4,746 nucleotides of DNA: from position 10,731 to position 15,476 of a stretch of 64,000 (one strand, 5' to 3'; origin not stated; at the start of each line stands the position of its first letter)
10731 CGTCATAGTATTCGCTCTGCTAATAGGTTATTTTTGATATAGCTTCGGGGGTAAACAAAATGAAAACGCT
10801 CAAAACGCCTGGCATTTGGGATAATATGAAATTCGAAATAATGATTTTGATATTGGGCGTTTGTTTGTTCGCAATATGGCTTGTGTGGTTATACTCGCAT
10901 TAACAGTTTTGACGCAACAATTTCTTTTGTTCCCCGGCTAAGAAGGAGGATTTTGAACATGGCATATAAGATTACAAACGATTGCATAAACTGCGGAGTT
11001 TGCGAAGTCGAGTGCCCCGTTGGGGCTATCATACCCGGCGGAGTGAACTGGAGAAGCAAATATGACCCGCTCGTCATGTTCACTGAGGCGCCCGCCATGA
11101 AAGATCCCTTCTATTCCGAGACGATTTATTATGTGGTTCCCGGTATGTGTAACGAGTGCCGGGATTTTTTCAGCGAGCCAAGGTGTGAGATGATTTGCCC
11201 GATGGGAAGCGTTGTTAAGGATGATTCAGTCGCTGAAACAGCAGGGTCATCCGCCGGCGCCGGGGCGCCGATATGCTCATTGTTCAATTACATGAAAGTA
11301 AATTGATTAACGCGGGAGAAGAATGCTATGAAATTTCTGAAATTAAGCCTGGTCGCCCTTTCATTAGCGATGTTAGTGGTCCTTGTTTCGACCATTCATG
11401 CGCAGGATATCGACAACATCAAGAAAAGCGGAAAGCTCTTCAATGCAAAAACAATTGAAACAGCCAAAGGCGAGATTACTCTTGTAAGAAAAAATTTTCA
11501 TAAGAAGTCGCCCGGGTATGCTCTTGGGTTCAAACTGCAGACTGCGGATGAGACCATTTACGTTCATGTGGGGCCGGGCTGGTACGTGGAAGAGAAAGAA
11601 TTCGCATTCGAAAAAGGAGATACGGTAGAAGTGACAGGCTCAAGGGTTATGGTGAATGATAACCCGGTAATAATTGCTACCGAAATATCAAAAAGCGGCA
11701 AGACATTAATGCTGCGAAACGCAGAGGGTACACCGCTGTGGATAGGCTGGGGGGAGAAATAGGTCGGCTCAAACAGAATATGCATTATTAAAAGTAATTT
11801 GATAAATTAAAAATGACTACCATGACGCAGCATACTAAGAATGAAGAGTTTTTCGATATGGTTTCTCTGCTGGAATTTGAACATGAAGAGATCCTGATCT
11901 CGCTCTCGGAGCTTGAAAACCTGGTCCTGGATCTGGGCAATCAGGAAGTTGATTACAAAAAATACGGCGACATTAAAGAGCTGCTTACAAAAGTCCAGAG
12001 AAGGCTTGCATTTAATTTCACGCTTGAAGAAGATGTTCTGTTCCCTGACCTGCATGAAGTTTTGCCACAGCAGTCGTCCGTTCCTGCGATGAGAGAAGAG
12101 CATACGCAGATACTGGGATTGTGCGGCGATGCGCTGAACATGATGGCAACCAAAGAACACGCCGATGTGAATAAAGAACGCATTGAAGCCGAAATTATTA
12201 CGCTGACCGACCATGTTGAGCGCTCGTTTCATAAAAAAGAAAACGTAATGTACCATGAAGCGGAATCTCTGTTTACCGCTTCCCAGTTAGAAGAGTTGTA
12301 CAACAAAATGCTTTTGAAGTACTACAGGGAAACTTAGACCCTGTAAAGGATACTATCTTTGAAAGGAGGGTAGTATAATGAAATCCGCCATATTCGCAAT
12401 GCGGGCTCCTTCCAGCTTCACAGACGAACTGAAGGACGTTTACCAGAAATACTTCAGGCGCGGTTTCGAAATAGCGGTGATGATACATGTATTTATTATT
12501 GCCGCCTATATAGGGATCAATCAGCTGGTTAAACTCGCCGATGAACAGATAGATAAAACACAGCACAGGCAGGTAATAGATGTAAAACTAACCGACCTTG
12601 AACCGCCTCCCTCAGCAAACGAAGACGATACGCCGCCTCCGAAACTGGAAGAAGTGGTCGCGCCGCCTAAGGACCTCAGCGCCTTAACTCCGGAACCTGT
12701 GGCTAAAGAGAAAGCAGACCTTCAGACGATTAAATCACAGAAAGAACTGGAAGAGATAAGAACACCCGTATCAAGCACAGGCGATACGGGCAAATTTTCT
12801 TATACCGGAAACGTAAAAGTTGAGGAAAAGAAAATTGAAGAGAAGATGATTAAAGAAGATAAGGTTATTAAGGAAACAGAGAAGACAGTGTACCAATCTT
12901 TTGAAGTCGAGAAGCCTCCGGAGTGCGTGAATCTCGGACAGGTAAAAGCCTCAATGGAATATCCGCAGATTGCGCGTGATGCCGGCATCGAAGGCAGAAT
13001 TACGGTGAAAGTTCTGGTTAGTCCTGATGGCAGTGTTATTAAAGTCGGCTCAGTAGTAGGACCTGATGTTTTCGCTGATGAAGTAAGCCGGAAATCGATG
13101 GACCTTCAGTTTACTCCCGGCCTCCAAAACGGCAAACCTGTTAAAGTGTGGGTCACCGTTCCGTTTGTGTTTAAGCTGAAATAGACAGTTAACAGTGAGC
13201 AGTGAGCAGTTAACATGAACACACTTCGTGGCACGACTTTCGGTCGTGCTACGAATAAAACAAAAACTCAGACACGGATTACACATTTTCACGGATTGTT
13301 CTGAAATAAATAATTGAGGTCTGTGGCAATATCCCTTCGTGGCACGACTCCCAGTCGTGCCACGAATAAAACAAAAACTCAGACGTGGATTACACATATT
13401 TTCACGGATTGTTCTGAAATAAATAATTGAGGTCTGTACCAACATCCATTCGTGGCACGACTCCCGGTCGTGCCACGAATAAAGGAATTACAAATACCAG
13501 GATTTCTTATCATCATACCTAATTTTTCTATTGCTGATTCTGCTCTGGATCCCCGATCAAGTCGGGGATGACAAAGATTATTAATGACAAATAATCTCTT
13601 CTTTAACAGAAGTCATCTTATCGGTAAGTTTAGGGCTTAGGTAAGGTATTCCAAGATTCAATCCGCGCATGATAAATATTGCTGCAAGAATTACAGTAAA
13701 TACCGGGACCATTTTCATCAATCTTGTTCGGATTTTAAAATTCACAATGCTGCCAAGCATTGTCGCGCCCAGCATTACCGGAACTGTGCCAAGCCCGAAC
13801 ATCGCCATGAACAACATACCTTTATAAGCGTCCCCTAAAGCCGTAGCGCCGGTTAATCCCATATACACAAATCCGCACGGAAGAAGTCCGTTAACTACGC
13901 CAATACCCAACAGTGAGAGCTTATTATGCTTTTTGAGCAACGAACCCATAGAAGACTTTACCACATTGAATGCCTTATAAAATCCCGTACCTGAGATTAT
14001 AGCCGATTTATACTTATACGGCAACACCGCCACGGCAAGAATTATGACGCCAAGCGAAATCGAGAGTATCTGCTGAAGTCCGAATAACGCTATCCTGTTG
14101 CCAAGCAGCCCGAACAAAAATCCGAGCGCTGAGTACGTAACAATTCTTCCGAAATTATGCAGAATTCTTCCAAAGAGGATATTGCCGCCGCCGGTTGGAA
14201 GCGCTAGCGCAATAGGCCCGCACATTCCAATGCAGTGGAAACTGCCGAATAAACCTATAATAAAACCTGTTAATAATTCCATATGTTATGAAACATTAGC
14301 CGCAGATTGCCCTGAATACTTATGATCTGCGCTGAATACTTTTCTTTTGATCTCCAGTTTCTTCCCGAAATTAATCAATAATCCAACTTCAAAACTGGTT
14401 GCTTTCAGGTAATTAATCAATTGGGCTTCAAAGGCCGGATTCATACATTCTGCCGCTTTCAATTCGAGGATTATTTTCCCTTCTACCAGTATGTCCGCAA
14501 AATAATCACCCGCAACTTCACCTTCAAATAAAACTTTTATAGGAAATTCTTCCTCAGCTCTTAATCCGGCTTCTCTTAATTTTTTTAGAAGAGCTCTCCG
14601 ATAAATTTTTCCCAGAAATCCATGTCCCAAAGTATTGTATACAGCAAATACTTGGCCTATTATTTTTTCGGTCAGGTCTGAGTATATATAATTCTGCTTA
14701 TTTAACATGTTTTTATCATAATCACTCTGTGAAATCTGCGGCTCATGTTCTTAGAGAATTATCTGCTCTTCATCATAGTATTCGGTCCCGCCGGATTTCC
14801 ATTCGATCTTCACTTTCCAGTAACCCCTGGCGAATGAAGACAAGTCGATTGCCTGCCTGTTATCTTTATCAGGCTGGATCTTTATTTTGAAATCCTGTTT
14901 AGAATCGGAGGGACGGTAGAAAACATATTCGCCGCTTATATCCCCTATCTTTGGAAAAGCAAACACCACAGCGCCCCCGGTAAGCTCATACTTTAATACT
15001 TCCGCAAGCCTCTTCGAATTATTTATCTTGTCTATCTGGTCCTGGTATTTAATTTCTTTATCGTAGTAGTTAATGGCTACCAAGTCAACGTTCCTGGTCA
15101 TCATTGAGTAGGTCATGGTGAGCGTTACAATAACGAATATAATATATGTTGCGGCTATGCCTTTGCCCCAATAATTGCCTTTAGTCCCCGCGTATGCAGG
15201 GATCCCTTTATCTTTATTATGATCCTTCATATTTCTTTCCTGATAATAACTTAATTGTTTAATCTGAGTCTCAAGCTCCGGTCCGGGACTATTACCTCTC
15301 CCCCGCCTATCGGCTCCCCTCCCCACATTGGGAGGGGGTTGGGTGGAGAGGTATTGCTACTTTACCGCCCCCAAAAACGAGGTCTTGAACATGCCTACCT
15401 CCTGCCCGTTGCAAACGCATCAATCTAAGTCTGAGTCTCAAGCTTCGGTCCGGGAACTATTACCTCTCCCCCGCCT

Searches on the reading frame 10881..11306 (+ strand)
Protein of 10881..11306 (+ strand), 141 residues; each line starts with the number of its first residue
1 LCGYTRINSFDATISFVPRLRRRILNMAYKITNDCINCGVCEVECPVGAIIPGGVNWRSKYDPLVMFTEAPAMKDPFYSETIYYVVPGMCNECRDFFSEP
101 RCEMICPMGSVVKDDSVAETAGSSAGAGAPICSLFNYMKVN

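Call 26: search_protein_families(library=pfam, max_evalue=0.01, proteins=[window:10881-11306:+])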
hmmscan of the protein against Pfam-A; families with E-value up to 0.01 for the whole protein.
window:10881-11306:+ (141 aa): 10 families
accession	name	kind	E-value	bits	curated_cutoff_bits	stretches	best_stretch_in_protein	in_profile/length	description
PF12837.12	Fer4_6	-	1.4e-06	28.4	25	1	33-50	7-24/24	4Fe-4S binding domain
PF00037.32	Fer4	-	2.7e-06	27.4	21.1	1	29-50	2-23/24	4Fe-4S binding domain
PF12838.12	Fer4_7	-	2.9e-06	28.1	27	2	35-109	2-51/52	4Fe-4S dicluster domain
PF13187.11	Fer4_9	-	1.9e-05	25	27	2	34-109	1-50/52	4Fe-4S dicluster domain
PF13183.11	Fer4_8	-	0.00012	23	27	2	33-109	3-67/68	4Fe-4S dicluster domain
PF12797.12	Fer4_2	-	0.00032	20.9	24.5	1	32-47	7-22/22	4Fe-4S binding domain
PF13534.11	Fer4_17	-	0.00089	20.2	22.2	1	29-48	40-59/61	4Fe-4S dicluster domain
PF12800.12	Fer4_4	-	0.00089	19.9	24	1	33-48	2-17/17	4Fe-4S binding domain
PF12798.12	Fer4_3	-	0.0014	19.8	27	0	35-49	1-15/15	4Fe-4S binding domain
PF13237.11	Fer4_10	-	0.0045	17.3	25.5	0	29-107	3-53/53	4Fe-4S dicluster domain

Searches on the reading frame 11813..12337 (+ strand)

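Call 26: search_protein_families(library=pfam, max_evalue=0.01, proteins=[window:11813-12337:+])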
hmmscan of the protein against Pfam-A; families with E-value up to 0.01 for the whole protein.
window:11813-12337:+ (174 aa): 1 family
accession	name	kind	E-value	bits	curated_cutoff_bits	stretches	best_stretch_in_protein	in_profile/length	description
PF01814.28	Hemerythrin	-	1.8e-12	48.2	25.3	2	16-147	2-124/127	Hemerythrin HHE cation binding domain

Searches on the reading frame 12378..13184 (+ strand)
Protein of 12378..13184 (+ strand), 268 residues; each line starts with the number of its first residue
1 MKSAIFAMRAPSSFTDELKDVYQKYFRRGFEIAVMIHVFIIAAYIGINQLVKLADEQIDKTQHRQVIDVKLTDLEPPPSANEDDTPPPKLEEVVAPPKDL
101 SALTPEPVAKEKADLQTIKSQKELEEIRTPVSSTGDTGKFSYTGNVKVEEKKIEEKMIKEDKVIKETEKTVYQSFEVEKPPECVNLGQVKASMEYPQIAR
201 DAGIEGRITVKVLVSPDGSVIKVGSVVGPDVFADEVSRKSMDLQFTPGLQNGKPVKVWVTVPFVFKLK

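Call 26: search_protein_families(library=pfam, max_evalue=0.01, proteins=[window:12378-13184:+])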
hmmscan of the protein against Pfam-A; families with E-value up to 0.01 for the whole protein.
window:12378-13184:+ (268 aa): 1 family
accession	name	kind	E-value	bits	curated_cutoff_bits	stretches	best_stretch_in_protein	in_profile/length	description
PF03544.19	TonB_C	-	1.7e-14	54.5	24.6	1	193-267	3-79/79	Gram-negative bacterial TonB protein C-terminal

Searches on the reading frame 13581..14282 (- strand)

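Call 26: search_protein_families(library=pfam, max_evalue=0.01, proteins=[window:13581-14282:-])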
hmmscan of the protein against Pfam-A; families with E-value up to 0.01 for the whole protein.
window:13581-14282:- (233 aa): 1 family
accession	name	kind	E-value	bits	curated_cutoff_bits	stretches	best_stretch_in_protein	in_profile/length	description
PF13386.12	DsbD_2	-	1.4e-41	143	24.9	1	6-201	2-198/199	Cytochrome C biogenesis protein transmembrane region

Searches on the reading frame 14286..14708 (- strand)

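Call 26: search_protein_families(library=pfam, max_evalue=0.01, proteins=[window:14286-14708:-])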
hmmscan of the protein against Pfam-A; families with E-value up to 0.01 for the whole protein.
window:14286-14708:- (140 aa): 1 family
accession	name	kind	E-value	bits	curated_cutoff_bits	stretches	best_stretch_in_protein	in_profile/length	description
PF13366.12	PDDEXK_3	-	2.6e-37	128.2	22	1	11-122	2-116/117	PD-(D/E)XK nuclease superfamily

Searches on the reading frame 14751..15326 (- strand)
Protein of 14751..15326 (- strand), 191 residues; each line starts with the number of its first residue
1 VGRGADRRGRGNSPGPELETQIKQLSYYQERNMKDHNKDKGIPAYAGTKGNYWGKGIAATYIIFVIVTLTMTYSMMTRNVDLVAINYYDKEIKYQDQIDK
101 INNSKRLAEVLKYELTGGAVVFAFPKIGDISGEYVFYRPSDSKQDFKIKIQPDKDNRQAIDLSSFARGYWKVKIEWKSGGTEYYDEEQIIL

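Call 27: search_protein_families(library=pfam, max_evalue=0.01, proteins=[window:14751-15326:-])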
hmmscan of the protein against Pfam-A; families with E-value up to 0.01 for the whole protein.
window:14751-15326:- (191 aa): 1 family
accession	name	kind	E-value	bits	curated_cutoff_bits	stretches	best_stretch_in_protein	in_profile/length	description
PF05751.16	FixH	-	1e-19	71.4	23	1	52-185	3-145/150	FixH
